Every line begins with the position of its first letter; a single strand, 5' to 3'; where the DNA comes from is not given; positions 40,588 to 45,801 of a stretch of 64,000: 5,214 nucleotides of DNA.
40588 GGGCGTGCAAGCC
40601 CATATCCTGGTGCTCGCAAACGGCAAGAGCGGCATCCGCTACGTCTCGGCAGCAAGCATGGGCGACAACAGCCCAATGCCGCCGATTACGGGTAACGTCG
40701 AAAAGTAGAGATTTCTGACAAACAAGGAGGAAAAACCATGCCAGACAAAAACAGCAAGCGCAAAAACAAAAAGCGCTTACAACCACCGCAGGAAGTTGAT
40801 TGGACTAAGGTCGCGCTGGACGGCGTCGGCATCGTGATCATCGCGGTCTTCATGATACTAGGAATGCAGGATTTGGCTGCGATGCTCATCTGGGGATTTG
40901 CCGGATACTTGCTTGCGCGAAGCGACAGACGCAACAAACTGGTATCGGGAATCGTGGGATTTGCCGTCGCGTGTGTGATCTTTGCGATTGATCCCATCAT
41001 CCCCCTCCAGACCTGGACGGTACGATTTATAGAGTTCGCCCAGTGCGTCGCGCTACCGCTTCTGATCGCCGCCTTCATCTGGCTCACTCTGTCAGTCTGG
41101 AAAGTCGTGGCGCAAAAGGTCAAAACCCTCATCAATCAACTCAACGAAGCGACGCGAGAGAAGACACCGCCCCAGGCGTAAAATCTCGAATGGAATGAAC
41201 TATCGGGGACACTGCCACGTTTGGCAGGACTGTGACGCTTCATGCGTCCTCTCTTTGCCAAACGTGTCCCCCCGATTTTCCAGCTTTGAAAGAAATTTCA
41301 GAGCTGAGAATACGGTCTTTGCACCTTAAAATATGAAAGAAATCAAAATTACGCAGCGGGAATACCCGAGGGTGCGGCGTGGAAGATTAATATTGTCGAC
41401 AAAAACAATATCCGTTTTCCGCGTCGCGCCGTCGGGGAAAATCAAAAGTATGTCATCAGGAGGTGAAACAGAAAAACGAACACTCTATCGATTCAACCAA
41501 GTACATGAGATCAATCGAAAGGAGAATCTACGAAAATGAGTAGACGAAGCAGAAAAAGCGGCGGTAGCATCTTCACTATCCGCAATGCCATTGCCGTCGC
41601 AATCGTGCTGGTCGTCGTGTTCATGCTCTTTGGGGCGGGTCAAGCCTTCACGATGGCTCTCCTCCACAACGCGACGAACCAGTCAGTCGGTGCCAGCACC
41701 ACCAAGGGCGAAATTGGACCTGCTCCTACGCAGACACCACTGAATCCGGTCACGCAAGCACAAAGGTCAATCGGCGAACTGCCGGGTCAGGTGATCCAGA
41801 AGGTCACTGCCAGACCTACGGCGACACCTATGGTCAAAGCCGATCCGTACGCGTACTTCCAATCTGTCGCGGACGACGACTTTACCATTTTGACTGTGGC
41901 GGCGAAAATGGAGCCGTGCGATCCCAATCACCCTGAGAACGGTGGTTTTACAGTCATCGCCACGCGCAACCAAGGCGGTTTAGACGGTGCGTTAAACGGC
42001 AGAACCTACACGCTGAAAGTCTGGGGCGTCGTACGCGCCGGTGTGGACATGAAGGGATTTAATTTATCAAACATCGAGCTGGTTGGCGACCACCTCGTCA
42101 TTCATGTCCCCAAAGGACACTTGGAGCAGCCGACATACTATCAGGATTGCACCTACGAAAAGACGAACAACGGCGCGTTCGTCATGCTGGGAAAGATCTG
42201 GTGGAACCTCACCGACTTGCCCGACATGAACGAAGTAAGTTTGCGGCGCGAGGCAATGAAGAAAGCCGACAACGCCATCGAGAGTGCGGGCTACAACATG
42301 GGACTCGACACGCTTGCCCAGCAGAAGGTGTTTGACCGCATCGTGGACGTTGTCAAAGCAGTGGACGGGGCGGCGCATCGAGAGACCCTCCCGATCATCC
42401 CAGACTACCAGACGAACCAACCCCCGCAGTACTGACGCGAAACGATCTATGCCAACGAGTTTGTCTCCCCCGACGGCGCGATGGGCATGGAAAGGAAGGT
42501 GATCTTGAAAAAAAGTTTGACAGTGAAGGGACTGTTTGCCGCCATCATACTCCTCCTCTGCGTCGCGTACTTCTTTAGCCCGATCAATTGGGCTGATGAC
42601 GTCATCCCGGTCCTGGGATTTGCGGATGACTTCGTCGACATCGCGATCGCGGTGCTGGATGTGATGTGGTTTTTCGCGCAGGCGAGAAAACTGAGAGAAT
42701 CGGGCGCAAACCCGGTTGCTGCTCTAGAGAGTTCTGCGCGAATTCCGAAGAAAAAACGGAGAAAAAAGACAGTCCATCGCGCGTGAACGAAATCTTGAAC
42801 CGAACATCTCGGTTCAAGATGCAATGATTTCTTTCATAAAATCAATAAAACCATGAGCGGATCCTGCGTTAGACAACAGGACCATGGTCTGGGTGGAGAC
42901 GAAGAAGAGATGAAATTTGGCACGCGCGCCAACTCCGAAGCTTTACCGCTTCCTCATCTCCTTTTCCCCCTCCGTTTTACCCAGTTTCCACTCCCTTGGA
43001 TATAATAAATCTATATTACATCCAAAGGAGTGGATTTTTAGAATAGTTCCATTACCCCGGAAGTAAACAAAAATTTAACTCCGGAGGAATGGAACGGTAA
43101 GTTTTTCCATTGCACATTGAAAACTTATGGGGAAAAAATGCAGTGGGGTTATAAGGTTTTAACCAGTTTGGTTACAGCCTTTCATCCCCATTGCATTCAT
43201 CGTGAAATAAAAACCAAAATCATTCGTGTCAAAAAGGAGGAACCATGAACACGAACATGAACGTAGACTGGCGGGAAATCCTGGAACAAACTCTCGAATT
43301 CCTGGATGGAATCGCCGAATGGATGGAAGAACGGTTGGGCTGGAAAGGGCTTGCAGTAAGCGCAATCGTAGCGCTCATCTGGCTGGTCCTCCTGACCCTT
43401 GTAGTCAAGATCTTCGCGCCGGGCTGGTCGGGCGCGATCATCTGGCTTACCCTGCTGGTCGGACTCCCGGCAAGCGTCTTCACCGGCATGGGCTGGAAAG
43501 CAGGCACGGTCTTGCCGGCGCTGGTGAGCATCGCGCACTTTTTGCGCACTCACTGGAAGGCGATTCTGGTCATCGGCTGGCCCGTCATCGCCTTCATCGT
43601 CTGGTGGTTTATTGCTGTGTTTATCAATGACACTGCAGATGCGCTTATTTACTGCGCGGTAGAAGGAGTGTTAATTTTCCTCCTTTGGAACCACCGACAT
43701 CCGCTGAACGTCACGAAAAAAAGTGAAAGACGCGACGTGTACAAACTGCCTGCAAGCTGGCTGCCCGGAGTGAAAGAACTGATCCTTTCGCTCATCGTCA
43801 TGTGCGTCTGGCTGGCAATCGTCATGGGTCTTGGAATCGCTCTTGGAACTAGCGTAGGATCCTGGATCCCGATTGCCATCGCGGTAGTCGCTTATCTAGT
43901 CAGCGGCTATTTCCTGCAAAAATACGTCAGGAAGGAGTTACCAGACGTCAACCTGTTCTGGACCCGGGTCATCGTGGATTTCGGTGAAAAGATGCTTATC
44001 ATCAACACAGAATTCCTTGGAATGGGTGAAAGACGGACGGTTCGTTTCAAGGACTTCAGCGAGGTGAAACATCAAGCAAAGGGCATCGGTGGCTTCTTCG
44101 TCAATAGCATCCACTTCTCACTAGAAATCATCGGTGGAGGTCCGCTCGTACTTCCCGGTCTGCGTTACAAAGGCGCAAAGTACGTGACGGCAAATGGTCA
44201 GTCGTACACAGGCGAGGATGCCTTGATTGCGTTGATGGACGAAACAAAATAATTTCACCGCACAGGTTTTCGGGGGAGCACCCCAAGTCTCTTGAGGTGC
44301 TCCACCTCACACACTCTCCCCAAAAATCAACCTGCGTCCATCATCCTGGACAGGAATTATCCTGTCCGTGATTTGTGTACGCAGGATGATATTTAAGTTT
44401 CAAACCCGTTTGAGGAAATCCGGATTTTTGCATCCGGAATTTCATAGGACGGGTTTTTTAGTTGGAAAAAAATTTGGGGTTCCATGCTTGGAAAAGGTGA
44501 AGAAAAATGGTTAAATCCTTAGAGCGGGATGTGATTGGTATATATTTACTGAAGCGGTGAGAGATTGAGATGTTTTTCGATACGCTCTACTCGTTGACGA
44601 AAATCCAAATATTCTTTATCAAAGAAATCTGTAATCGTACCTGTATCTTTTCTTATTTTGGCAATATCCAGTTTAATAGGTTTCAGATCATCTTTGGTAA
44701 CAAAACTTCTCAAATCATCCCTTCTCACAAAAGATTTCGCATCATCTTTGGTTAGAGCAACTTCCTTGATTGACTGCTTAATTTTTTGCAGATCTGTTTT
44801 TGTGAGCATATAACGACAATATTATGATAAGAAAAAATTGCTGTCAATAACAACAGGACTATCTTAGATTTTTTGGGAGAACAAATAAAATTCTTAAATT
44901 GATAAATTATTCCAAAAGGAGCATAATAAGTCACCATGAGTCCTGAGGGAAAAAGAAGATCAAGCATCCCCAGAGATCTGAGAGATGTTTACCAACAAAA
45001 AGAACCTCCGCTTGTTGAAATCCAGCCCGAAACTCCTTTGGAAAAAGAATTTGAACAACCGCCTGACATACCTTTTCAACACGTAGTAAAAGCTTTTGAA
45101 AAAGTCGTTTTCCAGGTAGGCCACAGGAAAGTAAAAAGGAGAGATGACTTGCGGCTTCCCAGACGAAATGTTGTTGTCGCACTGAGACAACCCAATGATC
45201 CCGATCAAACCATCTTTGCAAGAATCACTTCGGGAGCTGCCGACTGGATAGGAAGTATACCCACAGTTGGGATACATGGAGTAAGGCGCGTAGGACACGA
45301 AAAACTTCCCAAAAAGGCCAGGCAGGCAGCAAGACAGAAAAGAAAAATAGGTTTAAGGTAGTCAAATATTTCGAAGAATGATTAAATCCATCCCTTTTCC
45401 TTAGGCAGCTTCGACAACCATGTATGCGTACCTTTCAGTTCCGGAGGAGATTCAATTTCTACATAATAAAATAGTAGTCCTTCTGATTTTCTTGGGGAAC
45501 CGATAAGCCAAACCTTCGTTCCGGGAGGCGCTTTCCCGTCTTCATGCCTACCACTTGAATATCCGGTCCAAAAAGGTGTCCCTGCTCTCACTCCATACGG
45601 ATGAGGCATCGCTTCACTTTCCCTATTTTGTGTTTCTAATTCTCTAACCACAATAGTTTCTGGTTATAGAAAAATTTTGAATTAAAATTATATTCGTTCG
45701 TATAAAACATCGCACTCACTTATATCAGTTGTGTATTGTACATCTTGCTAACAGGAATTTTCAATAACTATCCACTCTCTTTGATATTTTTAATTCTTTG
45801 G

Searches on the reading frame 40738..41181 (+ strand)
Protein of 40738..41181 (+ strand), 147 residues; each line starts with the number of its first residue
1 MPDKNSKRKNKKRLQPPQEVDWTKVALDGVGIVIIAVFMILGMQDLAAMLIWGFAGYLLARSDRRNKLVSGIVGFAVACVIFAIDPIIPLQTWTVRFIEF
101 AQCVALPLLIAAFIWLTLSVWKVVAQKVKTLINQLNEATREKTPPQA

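Call 14: search_protein_families(library=pfam, proteins=[window:40738-41181:+], max_evalue=0.1)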
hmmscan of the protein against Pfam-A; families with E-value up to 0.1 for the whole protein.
window:40738-41181:+ (147 aa): 1 family
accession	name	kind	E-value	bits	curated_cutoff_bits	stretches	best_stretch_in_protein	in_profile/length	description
PF17647.6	DUF5518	-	0.031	14.8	27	1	30-118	6-101/116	Family of unknown function (DUF5518)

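Call 49: search_protein_families(library=phrogs, proteins=[window:40738-41181:+], max_evalue=0.01)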
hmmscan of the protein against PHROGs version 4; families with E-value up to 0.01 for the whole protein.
window:40738-41181:+ (147 aa): 0 families

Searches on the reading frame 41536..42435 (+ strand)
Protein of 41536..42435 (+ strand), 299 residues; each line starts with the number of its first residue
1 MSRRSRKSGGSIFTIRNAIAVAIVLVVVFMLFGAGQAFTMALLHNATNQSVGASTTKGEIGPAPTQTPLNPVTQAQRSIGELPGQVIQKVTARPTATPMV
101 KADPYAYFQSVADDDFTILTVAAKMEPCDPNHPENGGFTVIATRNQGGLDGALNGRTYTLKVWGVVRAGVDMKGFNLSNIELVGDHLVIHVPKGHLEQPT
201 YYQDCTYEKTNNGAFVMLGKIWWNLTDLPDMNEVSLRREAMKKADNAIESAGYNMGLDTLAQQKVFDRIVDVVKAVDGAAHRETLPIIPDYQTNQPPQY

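Call 14: search_protein_families(library=pfam, proteins=[window:41536-42435:+], max_evalue=0.1)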
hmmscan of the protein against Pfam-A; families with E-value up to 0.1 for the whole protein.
window:41536-42435:+ (299 aa): 1 family
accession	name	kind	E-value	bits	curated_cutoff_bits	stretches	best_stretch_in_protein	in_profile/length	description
PF14014.11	DUF4230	-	1.7e-05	25.4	27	1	150-265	28-130/148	Protein of unknown function (DUF4230)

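Call 44: search_protein_representatives(protein=window:41536-42435:+)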
Query: 299 residues. Proteins with E-value up to 0.001 (for the whole library): 2; up to 1e-10: 1; up to 1e-30: 1. The best 2 are listed.
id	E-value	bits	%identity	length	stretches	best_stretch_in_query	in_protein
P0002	1.2e-199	677.8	100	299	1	1-299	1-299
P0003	1.2e-05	41.1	25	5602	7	133-215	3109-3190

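Call 49: search_protein_families(library=phrogs, proteins=[window:41536-42435:+], max_evalue=0.01)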
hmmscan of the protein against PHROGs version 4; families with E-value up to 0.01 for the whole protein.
window:41536-42435:+ (299 aa): 0 families

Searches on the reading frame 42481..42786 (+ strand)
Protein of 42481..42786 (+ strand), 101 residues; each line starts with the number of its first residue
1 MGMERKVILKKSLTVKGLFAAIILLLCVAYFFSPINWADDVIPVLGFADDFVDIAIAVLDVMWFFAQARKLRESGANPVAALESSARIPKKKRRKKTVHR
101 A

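Call 14: search_protein_families(library=pfam, proteins=[window:42481-42786:+], max_evalue=0.1)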
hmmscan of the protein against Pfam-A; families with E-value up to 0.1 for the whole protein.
window:42481-42786:+ (101 aa): 1 family
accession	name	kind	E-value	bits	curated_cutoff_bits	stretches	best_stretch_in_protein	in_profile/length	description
PF06803.17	DUF1232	-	6.5e-07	29.4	23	1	22-52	3-33/37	Protein of unknown function (DUF1232)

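Call 49: search_protein_families(library=phrogs, proteins=[window:42481-42786:+], max_evalue=0.01)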
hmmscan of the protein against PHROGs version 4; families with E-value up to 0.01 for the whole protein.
window:42481-42786:+ (101 aa): 1 family
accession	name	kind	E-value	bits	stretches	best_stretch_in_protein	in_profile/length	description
phrog_14750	-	unknown function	2.5e-08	35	1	19-69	58-108/134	-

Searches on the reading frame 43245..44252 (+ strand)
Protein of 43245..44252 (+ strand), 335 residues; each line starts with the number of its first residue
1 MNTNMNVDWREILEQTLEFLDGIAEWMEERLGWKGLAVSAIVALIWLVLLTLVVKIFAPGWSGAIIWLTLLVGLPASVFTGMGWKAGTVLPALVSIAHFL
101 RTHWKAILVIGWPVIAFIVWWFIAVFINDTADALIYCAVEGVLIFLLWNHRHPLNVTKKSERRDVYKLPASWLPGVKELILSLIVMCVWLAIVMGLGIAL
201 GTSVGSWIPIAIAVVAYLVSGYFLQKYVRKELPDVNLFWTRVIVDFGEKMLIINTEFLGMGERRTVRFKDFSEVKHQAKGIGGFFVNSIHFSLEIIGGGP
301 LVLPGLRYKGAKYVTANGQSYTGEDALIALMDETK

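Call 14: search_protein_families(library=pfam, proteins=[window:43245-44252:+], max_evalue=0.1)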
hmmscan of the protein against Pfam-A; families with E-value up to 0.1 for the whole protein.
window:43245-44252:+ (335 aa): 0 families

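Call 49: search_protein_families(library=phrogs, proteins=[window:43245-44252:+], max_evalue=0.01)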
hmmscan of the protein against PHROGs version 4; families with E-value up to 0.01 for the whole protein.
window:43245-44252:+ (335 aa): 0 families

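Call 65: find_homologous_proteins(query=window:43245-44252:+, max_evalue=0.001)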
Query window:43245-44252:+ (335 aa): 1 proteins with E <= 0.001 among 8000 candidates.
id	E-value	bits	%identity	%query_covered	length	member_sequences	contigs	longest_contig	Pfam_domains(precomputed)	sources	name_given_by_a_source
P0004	3.3e-219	745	100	100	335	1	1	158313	-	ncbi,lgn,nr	ncbi:hypothetical protein M1271_00950 [Patescibacteria group bacterium]|nr:hypothetical protein [Pat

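Call 102: find_encoding_contigs(protein=P0004, flank=10000, max_places=8)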
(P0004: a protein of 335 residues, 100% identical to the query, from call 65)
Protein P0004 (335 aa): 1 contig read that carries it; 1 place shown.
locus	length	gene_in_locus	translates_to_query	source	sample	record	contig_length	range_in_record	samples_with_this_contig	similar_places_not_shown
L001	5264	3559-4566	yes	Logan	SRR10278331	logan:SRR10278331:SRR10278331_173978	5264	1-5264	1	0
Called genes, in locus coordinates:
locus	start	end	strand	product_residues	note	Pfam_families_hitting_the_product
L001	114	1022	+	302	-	-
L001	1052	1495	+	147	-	-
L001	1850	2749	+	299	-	-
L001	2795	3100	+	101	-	PF06803:DUF1232 (weak)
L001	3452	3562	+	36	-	-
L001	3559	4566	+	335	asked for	-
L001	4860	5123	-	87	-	-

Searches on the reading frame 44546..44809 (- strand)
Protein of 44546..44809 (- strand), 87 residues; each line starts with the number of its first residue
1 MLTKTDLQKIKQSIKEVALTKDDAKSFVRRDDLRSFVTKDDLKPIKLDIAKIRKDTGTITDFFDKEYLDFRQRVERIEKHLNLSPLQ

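Call 15: search_protein_families(library=pfam, proteins=[window:44546-44809:-], max_evalue=0.01)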
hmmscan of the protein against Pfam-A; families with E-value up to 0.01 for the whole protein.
window:44546-44809:- (87 aa): 0 families

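Call 112: find_encoding_contigs(protein=window:44546-44809:-, flank=10000, max_places=10)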
Protein window:44546-44809:- (87 aa): 1 contig read that carries it; 1 place shown.
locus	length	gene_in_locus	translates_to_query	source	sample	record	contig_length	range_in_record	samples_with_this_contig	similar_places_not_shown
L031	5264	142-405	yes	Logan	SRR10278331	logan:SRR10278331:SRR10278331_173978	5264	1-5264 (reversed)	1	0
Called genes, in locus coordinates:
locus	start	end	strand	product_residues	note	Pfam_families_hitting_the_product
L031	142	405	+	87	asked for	-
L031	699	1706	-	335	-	-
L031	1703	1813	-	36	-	-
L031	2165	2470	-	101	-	PF06803:DUF1232 (weak)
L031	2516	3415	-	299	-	-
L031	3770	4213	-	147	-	-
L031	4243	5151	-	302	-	-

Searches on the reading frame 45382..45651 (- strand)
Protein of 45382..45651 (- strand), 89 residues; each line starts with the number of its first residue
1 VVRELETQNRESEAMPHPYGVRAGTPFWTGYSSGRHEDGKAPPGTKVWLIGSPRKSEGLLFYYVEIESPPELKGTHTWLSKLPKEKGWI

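Call 43: search_protein_families(library=pfam, proteins=[window:45382-45651:-], max_evalue=0.001)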
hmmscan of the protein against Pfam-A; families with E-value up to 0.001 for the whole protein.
window:45382-45651:- (89 aa): 0 families

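Call 113: find_encoding_contigs(protein=window:45382-45651:-, flank=10000, max_places=10)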
Protein window:45382-45651:- (89 aa): 2 contigs read that carry it; 2 places shown.
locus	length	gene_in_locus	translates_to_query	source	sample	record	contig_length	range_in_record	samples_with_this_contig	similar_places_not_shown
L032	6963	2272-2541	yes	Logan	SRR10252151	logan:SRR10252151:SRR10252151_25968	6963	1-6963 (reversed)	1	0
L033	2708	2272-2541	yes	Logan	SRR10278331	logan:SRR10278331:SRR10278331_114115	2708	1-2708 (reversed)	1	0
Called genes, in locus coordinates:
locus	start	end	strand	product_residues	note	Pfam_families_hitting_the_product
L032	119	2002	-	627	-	-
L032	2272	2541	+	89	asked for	-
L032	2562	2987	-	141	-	-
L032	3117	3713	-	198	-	-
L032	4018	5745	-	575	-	-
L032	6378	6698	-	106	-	-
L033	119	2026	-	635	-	-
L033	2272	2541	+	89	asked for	-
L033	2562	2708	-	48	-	?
